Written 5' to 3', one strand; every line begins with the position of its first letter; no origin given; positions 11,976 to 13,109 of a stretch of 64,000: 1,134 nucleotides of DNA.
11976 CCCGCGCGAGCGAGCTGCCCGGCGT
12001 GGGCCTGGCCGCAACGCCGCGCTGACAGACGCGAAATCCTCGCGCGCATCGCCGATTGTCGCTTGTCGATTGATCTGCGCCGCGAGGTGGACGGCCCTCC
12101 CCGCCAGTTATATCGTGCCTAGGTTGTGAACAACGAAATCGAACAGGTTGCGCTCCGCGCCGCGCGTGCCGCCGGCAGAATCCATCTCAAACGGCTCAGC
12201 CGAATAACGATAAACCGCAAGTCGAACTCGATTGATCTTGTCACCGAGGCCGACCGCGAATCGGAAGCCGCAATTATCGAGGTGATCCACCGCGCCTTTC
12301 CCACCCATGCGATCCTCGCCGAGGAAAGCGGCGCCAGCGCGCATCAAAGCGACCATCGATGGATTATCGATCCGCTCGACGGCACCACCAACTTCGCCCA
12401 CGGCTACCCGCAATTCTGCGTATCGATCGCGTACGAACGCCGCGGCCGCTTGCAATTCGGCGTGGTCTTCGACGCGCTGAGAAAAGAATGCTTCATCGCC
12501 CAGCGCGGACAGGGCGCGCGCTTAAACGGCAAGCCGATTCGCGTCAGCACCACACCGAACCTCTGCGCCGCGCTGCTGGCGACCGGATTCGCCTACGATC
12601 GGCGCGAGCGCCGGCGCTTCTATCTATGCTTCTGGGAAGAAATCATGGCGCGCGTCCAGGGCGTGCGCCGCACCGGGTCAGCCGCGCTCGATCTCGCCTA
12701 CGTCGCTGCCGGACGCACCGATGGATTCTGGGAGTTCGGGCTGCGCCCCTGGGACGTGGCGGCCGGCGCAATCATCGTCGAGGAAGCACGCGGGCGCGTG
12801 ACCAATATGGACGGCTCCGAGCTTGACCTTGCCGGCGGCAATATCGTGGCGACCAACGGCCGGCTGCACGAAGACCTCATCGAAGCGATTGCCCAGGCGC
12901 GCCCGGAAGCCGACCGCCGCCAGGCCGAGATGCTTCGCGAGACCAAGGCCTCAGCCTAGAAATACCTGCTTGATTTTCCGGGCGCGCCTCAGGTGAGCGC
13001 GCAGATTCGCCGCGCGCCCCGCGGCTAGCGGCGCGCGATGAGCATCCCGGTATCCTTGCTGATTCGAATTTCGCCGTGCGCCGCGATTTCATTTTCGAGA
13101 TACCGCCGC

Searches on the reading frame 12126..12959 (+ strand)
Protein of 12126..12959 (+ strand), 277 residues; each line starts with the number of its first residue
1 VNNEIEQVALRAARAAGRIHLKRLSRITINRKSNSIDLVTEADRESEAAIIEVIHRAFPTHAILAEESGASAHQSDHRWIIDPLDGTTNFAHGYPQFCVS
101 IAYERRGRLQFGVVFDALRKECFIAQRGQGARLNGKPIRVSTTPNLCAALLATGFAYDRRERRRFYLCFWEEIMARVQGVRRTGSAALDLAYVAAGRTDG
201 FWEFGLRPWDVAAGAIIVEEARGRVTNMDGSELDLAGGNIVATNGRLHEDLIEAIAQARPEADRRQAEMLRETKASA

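Call 7: search_protein_families(library=pfam, proteins=[window:12126-12959:+], max_evalue=0.01)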
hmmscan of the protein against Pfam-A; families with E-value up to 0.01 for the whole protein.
window:12126-12959:+ (277 aa): 1 family
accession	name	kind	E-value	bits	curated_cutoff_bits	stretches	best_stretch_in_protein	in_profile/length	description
PF00459.30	Inositol_P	-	2e-72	244.4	27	1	2-257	2-268/271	Inositol monophosphatase family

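Call 21: find_related_loci(query=window:12126-12959:+, collection=genome_contigs, flank=10000)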
Query window:12126-12959:+ (277 aa) in genome_contigs; peptide patterns used: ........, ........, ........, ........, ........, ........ (x = any residue, [..] = any of these).
273 stretches matched a pattern; 95 encode a relative of the query (tblastn E <= 1e-3); the best 80 are kept; 80 distinct loci.
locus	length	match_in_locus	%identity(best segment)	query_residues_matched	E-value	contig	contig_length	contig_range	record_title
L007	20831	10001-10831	95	1-277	4e-172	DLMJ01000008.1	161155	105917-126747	MAG TPA_asm: Candidatus Binatus soli isolate UBA7539 UBA7539_contig_539, whole genome shotgun sequence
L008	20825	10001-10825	92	3-277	2e-171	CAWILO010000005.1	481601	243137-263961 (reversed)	MAG: uncultured delta proteobacterium isolate MFD03346.bin.1.66 genome assembly, contig: contig_14288, whole genome shot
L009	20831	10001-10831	94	1-277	1e-169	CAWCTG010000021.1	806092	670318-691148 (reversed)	MAG: Candidatus Binataceae bacterium isolate MFD03399.bin.1.12 genome assembly, contig: contig_3920, whole genome shotgu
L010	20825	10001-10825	95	3-277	2e-168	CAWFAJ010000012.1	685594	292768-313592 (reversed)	MAG: uncultured delta proteobacterium isolate MFD00991.bin.1.136 genome assembly, contig: contig_46292, whole genome sho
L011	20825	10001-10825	93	3-277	4e-168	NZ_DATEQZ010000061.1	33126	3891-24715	MAG: Candidatus Binatus sp. isolate SMAG_U9060 k141_225057, whole genome shotgun sequence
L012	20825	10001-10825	93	3-277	7e-167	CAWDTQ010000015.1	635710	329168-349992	MAG: uncultured delta proteobacterium isolate MFD05377.bin.2.158 genome assembly, contig: contig_70185, whole genome sho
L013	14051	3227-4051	93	3-277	1e-166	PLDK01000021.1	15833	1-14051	MAG: Deltaproteobacteria bacterium isolate palsa_1114 73.20111000_P2D.7_contig_2330, whole genome shotgun sequence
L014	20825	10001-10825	92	3-277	2e-166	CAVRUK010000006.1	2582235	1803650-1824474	MAG: uncultured delta proteobacterium isolate MFD02248.bin.1.51 genome assembly, contig: contig_9513, whole genome shotg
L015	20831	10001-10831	93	1-277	4e-166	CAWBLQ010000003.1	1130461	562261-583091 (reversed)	MAG: Candidatus Binataceae bacterium isolate MFD02248.bin.1.59 genome assembly, contig: contig_20764, whole genome shotg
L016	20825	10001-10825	92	3-277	5e-166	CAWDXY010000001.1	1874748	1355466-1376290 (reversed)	MAG: uncultured delta proteobacterium isolate MFD01248.bin.1.21 genome assembly, contig: contig_13844, whole genome shot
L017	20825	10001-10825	92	3-277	1e-165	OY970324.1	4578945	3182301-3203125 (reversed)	MAG: uncultured delta proteobacterium isolate MFD05502.bin.1.132 genome assembly, chromosome: 1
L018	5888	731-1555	90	3-277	3e-166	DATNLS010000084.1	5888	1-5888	MAG TPA_asm: Candidatus Acidiferrales bacterium isolate SMAG_U11458 k141_510267, whole genome shotgun sequence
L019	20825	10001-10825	92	3-277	3e-164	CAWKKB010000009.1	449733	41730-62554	MAG: uncultured delta proteobacterium isolate MFD00731.bin.2.133 genome assembly, contig: contig_697, whole genome shotg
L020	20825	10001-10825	91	3-277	5e-164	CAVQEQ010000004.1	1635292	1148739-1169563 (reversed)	MAG: uncultured delta proteobacterium isolate MFD04434.bin.1.46 genome assembly, contig: contig_6686, whole genome shotg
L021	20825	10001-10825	92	3-277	5e-164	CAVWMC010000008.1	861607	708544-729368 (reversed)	MAG: uncultured delta proteobacterium isolate MFD04463.bin.1.288 genome assembly, contig: contig_34695, whole genome sho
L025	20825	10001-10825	91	3-277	7e-164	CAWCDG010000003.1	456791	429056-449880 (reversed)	MAG: uncultured delta proteobacterium isolate MFD09286.bin.2.99 genome assembly, contig: contig_18937, whole genome shot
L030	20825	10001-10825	90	3-277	1e-162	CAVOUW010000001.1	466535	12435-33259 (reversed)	MAG: uncultured delta proteobacterium isolate MFD10064.bin.1.24 genome assembly, contig: contig_30147, whole genome shot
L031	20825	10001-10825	91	3-277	9e-163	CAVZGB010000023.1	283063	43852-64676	MAG: uncultured delta proteobacterium isolate MFD05521.bin.1.220 genome assembly, contig: contig_90200, whole genome sho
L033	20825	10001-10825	90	3-277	4e-162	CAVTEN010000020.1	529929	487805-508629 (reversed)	MAG: uncultured delta proteobacterium isolate MFD00964.bin.2.270 genome assembly, contig: contig_267, whole genome shotg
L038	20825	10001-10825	89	3-277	4e-163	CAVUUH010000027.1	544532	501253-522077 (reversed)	MAG: uncultured delta proteobacterium isolate MFD00964.bin.2.3 genome assembly, contig: contig_23152, whole genome shotg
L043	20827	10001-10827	91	3-277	2e-143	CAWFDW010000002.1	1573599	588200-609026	MAG: uncultured delta proteobacterium isolate MFD05513.bin.2.169 genome assembly, contig: contig_18592, whole genome sho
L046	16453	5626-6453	83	2-277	2e-142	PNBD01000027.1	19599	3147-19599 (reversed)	MAG: Deltaproteobacteria bacterium isolate palsa_1115 73.20111000_P3M.98_contig_43759, whole genome shotgun sequence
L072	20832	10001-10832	94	1-277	2e-88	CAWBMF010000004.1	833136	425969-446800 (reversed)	MAG: uncultured delta proteobacterium isolate MFD00731.bin.1.188 genome assembly, contig: contig_2712, whole genome shot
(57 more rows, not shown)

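Call 87: search_protein_families(library=pfam, proteins=[L007:12191-13267:-, L033:12011-13168:-, L046:8036-9346:-, L031:12789-13703:-, L038:14769-15683:-, L019:13410-14327:-, L043:13683-14597:-, L017:12966-15311:-, L025:12925-13905:+, L030:12901-13596:-], max_evalue=0.001)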
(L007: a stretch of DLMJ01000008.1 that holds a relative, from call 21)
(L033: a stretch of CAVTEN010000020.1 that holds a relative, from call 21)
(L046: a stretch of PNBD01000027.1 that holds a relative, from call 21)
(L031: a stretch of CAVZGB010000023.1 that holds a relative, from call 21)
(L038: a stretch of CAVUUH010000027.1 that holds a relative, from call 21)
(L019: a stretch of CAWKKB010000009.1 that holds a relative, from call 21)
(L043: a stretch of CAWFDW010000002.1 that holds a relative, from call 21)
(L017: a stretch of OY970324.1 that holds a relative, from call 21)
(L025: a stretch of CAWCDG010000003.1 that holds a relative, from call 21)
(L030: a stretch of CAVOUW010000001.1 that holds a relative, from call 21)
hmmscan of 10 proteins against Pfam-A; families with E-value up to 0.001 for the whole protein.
L007:12191-13267:- (358 aa): 2 families
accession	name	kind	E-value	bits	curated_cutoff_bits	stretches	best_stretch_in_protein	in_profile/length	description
PF04972.22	BON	-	2.3e-56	188.4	27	4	42-108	2-68/69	BON domain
PF21937.1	Yop-YscD_ppl_2nd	-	2e-08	34.3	27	0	53-103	11-62/67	YscD/CdsD-like Bon-like domain 2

L033:12011-13168:- (385 aa): 1 family
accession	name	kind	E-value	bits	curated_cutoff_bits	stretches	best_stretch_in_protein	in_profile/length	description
PF00589.27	Phage_integrase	-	1.2e-14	55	27.1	1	203-354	20-168/172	Phage integrase family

L046:8036-9346:- (436 aa): 0 families

L031:12789-13703:- (304 aa): 1 family
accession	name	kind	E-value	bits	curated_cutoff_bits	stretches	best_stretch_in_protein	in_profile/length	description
PF00296.26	Bac_luciferase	-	1e-57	196.3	27.9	1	19-249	22-252/314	Luciferase-like monooxygenase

L038:14769-15683:- (304 aa): 1 family
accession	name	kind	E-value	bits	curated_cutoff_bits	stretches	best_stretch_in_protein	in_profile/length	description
PF00296.26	Bac_luciferase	-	3e-56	191.5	27.9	1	18-265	21-299/314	Luciferase-like monooxygenase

L019:13410-14327:- (305 aa): 1 family
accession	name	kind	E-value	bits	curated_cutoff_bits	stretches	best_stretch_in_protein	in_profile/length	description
PF00296.26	Bac_luciferase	-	2.2e-57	195.2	27.9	1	19-249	21-251/314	Luciferase-like monooxygenase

L043:13683-14597:- (304 aa): 1 family
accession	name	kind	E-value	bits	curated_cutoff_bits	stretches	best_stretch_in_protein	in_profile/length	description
PF00296.26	Bac_luciferase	-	1e-58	199.6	27.9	1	18-246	21-249/314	Luciferase-like monooxygenase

L017:12966-15311:- (781 aa): 1 family
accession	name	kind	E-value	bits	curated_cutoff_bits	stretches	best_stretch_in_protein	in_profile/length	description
PF00149.33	Metallophos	-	5e-10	40.6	21.5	1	23-126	2-72/191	Calcineurin-like phosphoesterase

L025:12925-13905:+ (326 aa): 1 family
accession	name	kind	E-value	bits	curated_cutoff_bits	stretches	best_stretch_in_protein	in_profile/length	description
PF04893.22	Yip1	-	1e-07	32.4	28.6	1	14-156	56-171/173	Yip1 domain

L030:12901-13596:- (231 aa): 1 family
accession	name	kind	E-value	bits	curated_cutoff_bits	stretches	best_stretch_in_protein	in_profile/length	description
PF01814.28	Hemerythrin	-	4.6e-08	34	25.3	1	39-171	3-126/127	Hemerythrin HHE cation binding domain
